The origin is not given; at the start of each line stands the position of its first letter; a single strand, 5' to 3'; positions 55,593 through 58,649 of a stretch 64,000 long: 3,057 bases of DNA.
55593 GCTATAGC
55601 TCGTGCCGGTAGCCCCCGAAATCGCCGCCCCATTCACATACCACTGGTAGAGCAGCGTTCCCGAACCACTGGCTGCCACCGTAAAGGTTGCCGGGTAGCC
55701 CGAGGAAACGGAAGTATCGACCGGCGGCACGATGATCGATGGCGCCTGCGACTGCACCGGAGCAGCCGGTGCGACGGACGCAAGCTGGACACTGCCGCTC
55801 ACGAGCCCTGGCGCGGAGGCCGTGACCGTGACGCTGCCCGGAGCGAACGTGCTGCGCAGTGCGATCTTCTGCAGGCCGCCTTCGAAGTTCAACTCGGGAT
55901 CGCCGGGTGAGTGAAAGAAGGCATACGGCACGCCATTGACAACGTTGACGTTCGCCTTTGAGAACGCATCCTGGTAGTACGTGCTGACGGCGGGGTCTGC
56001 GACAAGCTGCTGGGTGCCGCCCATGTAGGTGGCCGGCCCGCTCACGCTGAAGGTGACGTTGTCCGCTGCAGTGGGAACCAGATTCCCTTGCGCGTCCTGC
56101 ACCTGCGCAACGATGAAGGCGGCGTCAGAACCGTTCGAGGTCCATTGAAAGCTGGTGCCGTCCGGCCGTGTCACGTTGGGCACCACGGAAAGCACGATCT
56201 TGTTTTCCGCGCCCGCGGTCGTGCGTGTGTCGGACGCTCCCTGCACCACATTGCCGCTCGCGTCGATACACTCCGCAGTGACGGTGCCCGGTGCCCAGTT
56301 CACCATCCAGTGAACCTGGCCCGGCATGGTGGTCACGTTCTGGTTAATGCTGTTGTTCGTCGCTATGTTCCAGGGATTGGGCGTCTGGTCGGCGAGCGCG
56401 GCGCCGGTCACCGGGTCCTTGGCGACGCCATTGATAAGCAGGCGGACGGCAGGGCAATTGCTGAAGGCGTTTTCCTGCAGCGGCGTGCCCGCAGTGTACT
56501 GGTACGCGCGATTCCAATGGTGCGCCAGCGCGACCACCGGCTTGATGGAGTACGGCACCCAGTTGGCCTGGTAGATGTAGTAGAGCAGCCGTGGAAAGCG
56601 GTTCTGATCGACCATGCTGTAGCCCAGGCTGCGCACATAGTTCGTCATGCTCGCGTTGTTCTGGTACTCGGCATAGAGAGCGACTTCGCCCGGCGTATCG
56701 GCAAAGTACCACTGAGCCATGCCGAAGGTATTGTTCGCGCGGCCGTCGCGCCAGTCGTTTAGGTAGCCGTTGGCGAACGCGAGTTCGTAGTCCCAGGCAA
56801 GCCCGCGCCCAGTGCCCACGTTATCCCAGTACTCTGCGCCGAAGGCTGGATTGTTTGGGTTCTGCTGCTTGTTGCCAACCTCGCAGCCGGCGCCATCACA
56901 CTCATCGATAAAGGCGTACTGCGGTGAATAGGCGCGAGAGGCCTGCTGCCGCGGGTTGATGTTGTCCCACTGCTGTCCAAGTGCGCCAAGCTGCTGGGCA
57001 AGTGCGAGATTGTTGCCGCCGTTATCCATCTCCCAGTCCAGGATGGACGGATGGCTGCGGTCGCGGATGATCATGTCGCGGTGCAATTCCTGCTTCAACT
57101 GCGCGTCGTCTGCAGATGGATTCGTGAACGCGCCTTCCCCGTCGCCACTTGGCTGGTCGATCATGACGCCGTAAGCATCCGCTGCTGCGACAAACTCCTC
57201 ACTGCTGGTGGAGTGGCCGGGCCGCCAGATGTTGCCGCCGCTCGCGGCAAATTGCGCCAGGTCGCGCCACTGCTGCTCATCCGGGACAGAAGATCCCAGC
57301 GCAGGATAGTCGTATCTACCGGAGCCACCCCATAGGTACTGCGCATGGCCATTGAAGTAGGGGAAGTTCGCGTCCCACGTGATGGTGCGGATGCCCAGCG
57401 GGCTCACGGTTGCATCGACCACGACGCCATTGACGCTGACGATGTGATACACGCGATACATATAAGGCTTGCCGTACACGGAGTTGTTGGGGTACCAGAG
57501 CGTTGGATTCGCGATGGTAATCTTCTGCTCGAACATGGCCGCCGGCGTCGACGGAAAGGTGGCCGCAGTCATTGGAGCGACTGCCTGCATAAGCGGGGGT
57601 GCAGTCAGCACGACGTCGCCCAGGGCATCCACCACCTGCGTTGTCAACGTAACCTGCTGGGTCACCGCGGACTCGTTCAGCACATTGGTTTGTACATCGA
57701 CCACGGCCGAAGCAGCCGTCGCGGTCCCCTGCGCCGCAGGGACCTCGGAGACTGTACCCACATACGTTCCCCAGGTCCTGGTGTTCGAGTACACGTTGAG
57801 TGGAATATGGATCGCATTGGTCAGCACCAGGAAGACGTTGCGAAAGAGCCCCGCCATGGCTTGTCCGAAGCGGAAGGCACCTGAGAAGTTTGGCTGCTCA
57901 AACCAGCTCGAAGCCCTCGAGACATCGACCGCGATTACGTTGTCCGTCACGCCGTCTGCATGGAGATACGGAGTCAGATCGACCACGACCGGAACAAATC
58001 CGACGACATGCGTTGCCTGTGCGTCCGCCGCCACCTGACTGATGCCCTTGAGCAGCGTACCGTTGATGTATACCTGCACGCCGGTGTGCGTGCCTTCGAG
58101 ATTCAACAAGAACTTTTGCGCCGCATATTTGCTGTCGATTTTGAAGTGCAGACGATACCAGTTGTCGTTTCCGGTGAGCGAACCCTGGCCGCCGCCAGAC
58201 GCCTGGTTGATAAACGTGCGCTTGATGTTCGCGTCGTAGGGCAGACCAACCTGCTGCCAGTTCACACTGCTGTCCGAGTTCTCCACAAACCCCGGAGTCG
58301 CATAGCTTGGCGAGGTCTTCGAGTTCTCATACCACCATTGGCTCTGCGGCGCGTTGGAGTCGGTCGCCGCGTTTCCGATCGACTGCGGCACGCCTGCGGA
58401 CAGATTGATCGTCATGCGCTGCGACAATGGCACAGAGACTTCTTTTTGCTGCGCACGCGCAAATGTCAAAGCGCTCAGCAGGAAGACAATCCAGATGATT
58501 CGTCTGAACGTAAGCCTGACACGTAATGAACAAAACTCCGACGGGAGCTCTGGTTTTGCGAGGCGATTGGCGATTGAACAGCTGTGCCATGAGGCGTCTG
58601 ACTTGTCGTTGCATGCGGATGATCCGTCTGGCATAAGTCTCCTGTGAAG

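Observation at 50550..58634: Giant (~2,700 aa) secreted protein combining a GH2-like and a GH64-like glycosidase module with Ig, discoidin and DUF1566-like domains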

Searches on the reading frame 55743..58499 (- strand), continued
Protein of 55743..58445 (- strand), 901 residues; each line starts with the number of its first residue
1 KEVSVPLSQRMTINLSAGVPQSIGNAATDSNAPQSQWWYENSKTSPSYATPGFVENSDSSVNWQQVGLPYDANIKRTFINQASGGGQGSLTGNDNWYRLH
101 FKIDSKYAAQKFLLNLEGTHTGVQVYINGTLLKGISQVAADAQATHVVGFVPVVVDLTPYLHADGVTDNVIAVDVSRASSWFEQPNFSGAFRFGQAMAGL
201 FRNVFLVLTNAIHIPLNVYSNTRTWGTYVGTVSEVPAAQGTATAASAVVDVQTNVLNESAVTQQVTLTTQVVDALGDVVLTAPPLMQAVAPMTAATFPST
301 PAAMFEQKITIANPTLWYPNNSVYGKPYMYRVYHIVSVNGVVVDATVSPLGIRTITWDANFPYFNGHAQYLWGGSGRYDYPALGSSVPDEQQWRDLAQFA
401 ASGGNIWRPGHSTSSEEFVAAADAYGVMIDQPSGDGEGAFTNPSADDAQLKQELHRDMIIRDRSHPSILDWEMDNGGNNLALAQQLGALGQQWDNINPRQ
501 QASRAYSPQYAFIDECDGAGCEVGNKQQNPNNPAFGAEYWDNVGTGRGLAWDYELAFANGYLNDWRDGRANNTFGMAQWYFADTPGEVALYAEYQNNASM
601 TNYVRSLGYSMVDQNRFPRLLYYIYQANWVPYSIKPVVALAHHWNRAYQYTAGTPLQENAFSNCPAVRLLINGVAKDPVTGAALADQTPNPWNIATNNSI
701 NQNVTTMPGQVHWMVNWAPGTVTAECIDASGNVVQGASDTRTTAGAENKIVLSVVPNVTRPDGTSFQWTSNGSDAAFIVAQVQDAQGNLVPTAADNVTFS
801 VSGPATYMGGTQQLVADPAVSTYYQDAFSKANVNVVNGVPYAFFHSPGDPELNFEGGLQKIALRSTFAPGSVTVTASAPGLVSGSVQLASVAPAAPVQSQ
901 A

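Call 63: search_dna_similar(query=window:55758-58451:-, collection=plasmids, mode=protein, max_rows=10, max_evalue=1e-20)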
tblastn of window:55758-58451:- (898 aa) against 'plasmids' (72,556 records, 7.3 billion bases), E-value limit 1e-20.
Records with a match: 29; places in all: 31; records where one place covers at least 80% of the query: 8.
Best place of each record, by identity: 60-80% 1; <60% 28.
By first word of the organism name: Paraburkholderia 5; Hymenobacter 5; Novosphingobium 3; Persicobacter 3; Granulicella 2; Bacillus 2; Catenovulum 2; Gemmatirosa 1; Parabacteroides 1; Pseudoalteromonas 1; and 4 more.
By predicted mobility (MOB-suite, as given by PLSDB): non-mobilizable 27; mobilizable 2.
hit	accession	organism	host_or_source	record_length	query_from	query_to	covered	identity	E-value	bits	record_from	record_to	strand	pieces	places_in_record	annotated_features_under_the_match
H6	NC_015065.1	Granulicella tundricola MP5ACTX9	-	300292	1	893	99%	74.6%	0e+0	1319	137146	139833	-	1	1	beta-1,3-glucanase family protein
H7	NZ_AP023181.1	Paraburkholderia sp. PGU19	Physopelta gutta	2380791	5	896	99%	48.1%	0e+0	740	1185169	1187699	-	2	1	none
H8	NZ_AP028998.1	Paraburkholderia sp. 22B1P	-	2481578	39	897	96%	49.5%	0e+0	760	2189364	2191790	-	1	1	none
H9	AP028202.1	Paraburkholderia largidicola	Physopelta gutta,midgut,Midgut crypts ...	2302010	39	897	96%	49.5%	0e+0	760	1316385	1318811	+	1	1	hypothetical protein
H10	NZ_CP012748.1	Paraburkholderia caribensis MBA4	soil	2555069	39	887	95%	49.9%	0e+0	752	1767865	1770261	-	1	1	none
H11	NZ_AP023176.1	Paraburkholderia largidicola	Physopelta gutta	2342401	39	897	96%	49.3%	0e+0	758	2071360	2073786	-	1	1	none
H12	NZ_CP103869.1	Novosphingobium humi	pure culture,soil biofilm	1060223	49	890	94%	25.6%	2e-37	160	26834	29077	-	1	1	none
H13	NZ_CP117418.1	Novosphingobium humi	Single cell,Soil from military shooting ...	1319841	49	890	94%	25.3%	6e-37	159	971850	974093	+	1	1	none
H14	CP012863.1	Persicobacter sp. JZB09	cell culture,soil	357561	64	671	68%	27.8%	5e-37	159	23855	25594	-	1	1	record has no annotation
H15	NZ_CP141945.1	Novosphingobium sp. RL4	Rheum palmatum L.,Single ...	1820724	98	647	61%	26.1%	4e-24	117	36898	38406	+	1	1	none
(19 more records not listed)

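Call 64: get_annotated_region(hit=H6, flank=9000)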
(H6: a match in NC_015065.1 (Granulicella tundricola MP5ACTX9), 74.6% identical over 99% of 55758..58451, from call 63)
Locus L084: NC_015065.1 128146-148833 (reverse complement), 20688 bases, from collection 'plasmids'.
description: Granulicella tundricola MP5ACTX9 plasmid pACIX902, complete sequence
organism: Granulicella tundricola MP5ACTX9 (NCBI taxid 1198114)
taxonomy: Bacteria; Acidobacteriota; Terriglobia; Terriglobales; Acidobacteriaceae; Granulicella; Granulicella tundricola; Granulicella tundricola MP5ACTX9
host: -; source: -; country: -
typing (MOB-suite, as given by PLSDB): non-mobilizable; replicon rep_cluster_837
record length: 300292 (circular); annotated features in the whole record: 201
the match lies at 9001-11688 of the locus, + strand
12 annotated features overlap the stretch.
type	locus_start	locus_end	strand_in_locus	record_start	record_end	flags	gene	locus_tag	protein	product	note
CDS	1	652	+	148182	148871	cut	-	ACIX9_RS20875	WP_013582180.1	hypothetical protein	-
CDS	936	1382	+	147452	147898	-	-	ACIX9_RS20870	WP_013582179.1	YetF domain-containing protein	-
CDS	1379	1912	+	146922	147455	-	-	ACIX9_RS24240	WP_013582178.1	hypothetical protein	-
CDS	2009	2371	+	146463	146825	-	-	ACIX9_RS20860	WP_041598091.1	YetF domain-containing protein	-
CDS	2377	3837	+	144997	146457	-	-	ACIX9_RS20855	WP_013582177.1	MFS transporter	GO:0055085 - transmembrane transport [Evidence IEA]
CDS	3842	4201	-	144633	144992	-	-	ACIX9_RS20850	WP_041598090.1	hypothetical protein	-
CDS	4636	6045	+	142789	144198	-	-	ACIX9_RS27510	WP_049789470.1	leucine-rich repeat domain-containing protein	-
CDS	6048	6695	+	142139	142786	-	-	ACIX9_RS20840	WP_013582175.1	hypothetical protein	-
CDS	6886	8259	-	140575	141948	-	-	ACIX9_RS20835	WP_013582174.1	hypothetical protein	-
CDS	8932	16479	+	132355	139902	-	-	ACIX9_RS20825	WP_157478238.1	beta-1,3-glucanase family protein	-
CDS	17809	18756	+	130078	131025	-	-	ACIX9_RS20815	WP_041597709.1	IS5 family transposase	-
CDS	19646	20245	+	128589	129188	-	-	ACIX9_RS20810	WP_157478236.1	hypothetical protein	-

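Call 82: search_protein_families(library=pfam, proteins=[L084:6886-8259:-], max_evalue=0.1)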
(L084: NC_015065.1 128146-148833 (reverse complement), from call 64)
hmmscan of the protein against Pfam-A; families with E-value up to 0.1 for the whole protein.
L084:6886-8259:- (457 aa): 0 families

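Call 83: search_protein_families(library=ncbifam, proteins=[L084:6886-8259:-], max_evalue=0.1)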
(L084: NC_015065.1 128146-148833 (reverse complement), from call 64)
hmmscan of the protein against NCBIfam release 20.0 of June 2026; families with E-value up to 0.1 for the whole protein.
L084:6886-8259:- (457 aa): 0 families

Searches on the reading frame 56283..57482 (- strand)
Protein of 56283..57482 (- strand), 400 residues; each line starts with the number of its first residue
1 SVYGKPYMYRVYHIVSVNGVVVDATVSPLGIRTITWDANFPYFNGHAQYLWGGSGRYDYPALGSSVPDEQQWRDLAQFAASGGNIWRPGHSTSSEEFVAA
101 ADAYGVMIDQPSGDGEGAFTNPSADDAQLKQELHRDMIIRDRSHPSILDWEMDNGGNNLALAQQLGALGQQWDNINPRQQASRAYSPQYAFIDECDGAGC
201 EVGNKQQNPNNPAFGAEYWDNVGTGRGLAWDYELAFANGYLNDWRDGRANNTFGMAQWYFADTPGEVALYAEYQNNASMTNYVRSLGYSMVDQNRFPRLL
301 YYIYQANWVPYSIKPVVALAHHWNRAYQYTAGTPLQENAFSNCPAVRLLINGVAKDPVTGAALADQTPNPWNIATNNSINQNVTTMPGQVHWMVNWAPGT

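Call 48: search_protein_representatives(protein=window:56283-57482:-)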
Query: 400 residues. Proteins with E-value up to 0.001 (for the whole library): 2036; up to 1e-10: 308; up to 1e-30: 51. The best 150 are listed.
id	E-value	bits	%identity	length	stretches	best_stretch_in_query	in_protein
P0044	2.8e-233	790.7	83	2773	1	1-400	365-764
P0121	1.5e-208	709.2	78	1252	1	1-400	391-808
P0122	2.0e-203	692.3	78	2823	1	1-399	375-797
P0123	1.2e-188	643.7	74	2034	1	4-400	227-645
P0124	1.4e-162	557.7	67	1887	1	1-400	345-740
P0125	7.4e-158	542.2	65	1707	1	2-400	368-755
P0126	3.4e-152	523.6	66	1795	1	1-400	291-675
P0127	2.0e-134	465.0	60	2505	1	2-400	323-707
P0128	2.1e-128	445.2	60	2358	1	1-400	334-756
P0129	3.1e-127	441.3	59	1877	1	1-400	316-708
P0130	5.3e-121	420.8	57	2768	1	1-400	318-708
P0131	3.5e-119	414.8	55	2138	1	1-393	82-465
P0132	3.6e-119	414.8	57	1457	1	1-400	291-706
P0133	8.6e-118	410.2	57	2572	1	1-400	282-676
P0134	1.4e-108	379.9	53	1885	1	4-400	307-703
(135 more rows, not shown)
